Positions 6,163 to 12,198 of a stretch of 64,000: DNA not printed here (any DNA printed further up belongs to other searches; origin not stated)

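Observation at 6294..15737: Complete Sec-dependent Rhs polymorphic-toxin locus: SpvB / FG-GAP / RHS fusion with GHH-nuclease tip, SUKH immunity, an orphan toxin tip and an immunity-gene graveyard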

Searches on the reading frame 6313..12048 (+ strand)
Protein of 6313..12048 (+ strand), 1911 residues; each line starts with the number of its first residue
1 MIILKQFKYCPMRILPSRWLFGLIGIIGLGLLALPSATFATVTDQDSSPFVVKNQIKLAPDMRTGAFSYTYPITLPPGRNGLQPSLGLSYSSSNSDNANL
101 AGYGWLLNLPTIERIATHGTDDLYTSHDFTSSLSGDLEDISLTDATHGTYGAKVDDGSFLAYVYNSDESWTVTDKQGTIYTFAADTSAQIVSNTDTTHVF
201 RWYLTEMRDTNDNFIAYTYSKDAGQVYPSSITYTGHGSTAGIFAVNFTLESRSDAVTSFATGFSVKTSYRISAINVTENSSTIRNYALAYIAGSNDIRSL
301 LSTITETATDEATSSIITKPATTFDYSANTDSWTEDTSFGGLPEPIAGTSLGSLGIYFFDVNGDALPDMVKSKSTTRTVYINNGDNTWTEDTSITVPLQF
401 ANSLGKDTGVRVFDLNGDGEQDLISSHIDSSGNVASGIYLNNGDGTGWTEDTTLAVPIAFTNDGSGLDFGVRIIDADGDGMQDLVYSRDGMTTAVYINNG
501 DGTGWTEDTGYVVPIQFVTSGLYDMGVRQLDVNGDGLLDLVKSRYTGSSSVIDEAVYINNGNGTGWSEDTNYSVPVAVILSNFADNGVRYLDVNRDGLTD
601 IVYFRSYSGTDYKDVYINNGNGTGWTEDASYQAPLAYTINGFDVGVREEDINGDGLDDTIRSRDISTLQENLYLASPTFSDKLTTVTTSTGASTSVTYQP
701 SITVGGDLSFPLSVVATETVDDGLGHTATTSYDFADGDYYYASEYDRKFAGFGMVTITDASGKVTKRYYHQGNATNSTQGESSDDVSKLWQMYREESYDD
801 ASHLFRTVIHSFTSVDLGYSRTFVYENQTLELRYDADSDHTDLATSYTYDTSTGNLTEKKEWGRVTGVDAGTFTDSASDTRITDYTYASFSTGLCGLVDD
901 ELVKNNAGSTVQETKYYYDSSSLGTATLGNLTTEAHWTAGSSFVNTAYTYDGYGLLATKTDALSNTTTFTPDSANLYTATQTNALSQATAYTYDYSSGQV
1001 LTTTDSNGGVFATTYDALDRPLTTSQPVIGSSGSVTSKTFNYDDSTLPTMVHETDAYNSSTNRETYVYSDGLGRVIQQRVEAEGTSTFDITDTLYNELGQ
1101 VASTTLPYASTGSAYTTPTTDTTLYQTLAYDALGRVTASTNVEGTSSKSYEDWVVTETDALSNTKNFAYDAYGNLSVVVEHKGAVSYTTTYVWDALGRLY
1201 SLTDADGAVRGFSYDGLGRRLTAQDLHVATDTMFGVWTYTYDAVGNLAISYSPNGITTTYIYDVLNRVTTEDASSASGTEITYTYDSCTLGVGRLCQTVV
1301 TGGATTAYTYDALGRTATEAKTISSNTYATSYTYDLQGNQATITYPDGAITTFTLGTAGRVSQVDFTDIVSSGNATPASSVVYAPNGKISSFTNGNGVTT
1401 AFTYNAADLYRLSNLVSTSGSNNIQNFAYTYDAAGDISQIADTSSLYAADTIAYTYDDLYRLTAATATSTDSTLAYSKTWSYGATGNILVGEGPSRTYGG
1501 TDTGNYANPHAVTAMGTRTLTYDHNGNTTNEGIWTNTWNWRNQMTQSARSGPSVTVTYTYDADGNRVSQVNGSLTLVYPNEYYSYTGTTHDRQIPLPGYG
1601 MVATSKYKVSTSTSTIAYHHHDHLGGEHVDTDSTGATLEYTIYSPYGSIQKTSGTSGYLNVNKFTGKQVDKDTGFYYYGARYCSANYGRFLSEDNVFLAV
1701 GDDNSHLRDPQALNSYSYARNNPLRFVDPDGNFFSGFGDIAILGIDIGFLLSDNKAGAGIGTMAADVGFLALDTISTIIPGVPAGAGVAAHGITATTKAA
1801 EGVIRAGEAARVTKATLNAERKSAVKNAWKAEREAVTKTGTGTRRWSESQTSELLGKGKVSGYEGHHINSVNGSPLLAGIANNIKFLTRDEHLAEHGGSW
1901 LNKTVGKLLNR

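Call 5: search_protein_families(library=pfam, proteins=[window:6313-12048:+], max_evalue=0.01)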
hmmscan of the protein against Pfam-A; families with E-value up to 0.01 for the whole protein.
window:6313-12048:+ (1911 aa): 6 families
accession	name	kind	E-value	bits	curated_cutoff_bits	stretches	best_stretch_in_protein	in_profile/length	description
PF05593.20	RHS_repeat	-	2.5e-26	91.9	22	3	1193-1224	1-32/38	RHS Repeat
PF15636.11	Tox-GHH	-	2.9e-19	69.2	25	1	1817-1887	7-77/78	GHH signature containing HNH/Endo VII superfamily nuclease toxin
PF13517.12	FG-GAP_3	-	6.1e-18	65.6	26.9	4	360-424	1-60/61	FG-GAP-like repeat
PF03534.18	SpvB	-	4.4e-16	59.4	22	1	64-225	4-183/287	Salmonella virulence plasmid 65kDa B protein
PF20041.5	DUF6443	-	2.3e-06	28.3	27.8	1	1052-1134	12-90/137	Domain of unknown function (DUF6443)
PF01839.29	FG-GAP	-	0.0076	16.6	22.1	0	531-541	9-19/37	FG-GAP repeat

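Call 6: search_protein_families(library=ncbifam, proteins=[window:6313-12048:+], max_evalue=0.01)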
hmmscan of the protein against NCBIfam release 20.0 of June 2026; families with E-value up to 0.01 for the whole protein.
window:6313-12048:+ (1911 aa): 3 families
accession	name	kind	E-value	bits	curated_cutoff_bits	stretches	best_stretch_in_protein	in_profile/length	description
TIGR01643.1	YD_repeat_2x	repeat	1.4e-17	63.3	15.8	2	1193-1222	1-30/42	YD repeat-containing protein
TIGR03696.1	Rhs_assc_core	domain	5.9e-17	61.9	32.5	1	1643-1731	1-75/76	RHS repeat-associated core domain-containing protein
NF041261.1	RHS_core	equivalog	2.4e-07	29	2000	2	1116-1355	483-707/1261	RHS element core protein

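Call 10: find_encoding_contigs(protein=window:6313-12048:+, flank=10000, max_places=6)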
Protein window:6313-12048:+ (1911 aa): 3 contigs read that carry it; 1 place shown.
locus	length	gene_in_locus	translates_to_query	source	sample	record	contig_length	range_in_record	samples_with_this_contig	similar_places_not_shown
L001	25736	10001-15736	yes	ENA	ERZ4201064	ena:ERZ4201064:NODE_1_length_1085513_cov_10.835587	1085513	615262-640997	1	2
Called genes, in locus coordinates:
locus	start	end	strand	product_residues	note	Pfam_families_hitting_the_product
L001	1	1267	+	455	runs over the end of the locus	PF02874:ATP-synt_ab_N, PF00006:ATP-synt_ab, PF22919:ATP-synt_VA_C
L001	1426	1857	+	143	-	PF02823:ATP-synt_DE_N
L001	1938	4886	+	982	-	PF00580:UvrD-helicase, PF13245:AAA_19, PF13604:AAA_30 (faint), PF01443:Viral_helicase1 (faint), PF13538:UvrD_C_2 (faint), PF13361:UvrD_C, PF12705:PDDEXK_1, PF01930:Cas_Cas4 (weak)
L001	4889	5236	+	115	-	-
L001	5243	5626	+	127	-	-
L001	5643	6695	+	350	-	PF00022:Actin (weak), PF06723:MreB_Mbl, PF00012:HSP70 (weak), PF14450:FtsA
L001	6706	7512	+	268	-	PF04085:MreC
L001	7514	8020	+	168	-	-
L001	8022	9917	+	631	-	PF03717:PBP_dimer, PF00905:Transpeptidase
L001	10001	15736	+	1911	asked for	PF03534:SpvB, PF13517:FG-GAP_3 (weak), PF20041:DUF6443 (weak), PF05593:RHS_repeat (weak), PF15636:Tox-GHH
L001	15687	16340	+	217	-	PF09346:SMI1_KNR4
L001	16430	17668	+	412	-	-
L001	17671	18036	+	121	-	-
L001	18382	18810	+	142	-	PF14206:Cys_rich_CPCC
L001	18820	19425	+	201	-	-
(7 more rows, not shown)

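Call 13: find_homologous_proteins(query=window:6313-12048:+, max_evalue=1e-10)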
Query window:6313-12048:+ (1911 aa): 482 proteins with E <= 1e-10 among 8000 candidates; the best 120 are listed.
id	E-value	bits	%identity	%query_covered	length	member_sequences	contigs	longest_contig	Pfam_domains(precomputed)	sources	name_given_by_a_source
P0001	0.0e+0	4205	100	99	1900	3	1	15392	PF20041.6,PF05593.20,PF13517.13,PF03534.19,PF15636.12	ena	-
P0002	0.0e+0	3148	82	90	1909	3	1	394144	PF20041.6,PF05593.20,PF13517.13,PF03534.19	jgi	-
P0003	0.0e+0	2000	56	90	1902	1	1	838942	PF01839.30,PF12256.15,PF20041.6,PF05593.20,PF13517.13,PF03534.19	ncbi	-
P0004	0.0e+0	1905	51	98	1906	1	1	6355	PF12256.15,PF20041.6,PF05593.20,PF13517.13,PF03534.19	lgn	-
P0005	0.0e+0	1841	51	92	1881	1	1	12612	PF01839.30,PF20041.6,PF05593.20,PF13517.13,PF25023.2,PF03534.19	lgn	-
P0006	0.0e+0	1831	52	90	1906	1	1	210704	PF15607.12,PF05593.20,PF13517.13,PF25023.2,PF03534.19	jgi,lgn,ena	-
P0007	0.0e+0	1828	52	90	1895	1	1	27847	PF01839.30,PF20041.6,PF05593.20,PF13517.13,PF03534.19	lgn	-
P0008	0.0e+0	1813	52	89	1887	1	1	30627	PF01839.30,PF05593.20,PF13517.13,PF25023.2,PF14449.12,PF03534.19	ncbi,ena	-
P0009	0.0e+0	1762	49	96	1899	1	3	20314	PF01839.30,PF12256.15,PF05593.20,PF13517.13,PF03534.19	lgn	-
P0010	0.0e+0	1698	50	90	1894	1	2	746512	PF12256.15,PF20041.6,PF05593.20,PF13517.13,PF03534.19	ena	-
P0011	0.0e+0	1688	50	90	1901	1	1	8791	PF01839.30,PF20041.6,PF05593.20,PF13517.13,PF03534.19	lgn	-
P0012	0.0e+0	1679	47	96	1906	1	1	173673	PF05593.20,PF13517.13,PF25023.2,PF03534.19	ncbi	-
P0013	0.0e+0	1672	48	92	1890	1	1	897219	PF01839.30,PF12256.15,PF05593.20,PF13517.13,PF03534.19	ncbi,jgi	ncbi:MAG: SpvB/TcaC N-terminal domain-containing protein [Patescibacteria group bacterium]|jgi:RHS r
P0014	0.0e+0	1667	50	86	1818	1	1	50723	PF01839.30,PF05593.20,PF13517.13,PF03534.19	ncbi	-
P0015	0.0e+0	1665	49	90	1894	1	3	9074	PF01839.30,PF12256.15,PF20041.6,PF05593.20,PF13517.13,PF03534.19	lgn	-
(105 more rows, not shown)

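Call 20: find_related_loci(query=window:6313-12048:+, collection=genome_contigs, flank=10000)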
Query window:6313-12048:+ (1911 aa) in genome_contigs; peptide patterns used: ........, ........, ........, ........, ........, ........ (x = any residue, [..] = any of these).
38 stretches matched a pattern; 8 encode a relative of the query (tblastn E <= 1e-3); 8 distinct loci.
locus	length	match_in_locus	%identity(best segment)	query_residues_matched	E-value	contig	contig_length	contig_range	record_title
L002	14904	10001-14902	80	5-1644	0e+0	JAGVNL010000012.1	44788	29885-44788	MAG: bacterium isolate DeMMO3_42 c_000000006875, whole genome shotgun sequence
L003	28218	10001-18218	82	6-1911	0e+0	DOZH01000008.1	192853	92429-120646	MAG TPA_asm: Candidatus Uhrbacteria bacterium isolate UBA11707 contig_3356, whole genome shotgun sequence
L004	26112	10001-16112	28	32-1734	4e-108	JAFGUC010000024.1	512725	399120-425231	MAG: Candidatus Woesearchaeota archaeon isolate ZodW_maxbin.125 k87_5199533, whole genome shotgun sequence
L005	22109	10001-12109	25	991-1732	7e-29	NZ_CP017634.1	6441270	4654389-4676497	Candidatus Formimonas warabiya strain DCMF chromosome, complete genome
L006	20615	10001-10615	32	343-540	2e-5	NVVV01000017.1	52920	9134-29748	MAG: Robiginitomaculum sp. isolate NORP54 Contig_source1382A_1648, whole genome shotgun sequence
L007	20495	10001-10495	28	474-642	1e-4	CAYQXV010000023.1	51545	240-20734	MAG TPA_asm: uncultured Caulobacterales bacterium isolate SRP114822_co2_92 genome assembly, contig: NODE_543_length_5154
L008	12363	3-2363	26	1156-1732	5e-19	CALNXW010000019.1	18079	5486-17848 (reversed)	MAG: uncultured bacterium isolate LOGT_bin.0142 genome assembly, contig: contig_38270, whole genome shotgun sequence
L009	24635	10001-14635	28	358-1732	2e-39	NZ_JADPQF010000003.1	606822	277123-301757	Aliikangiella sp. G2MR2-5 3, whole genome shotgun sequence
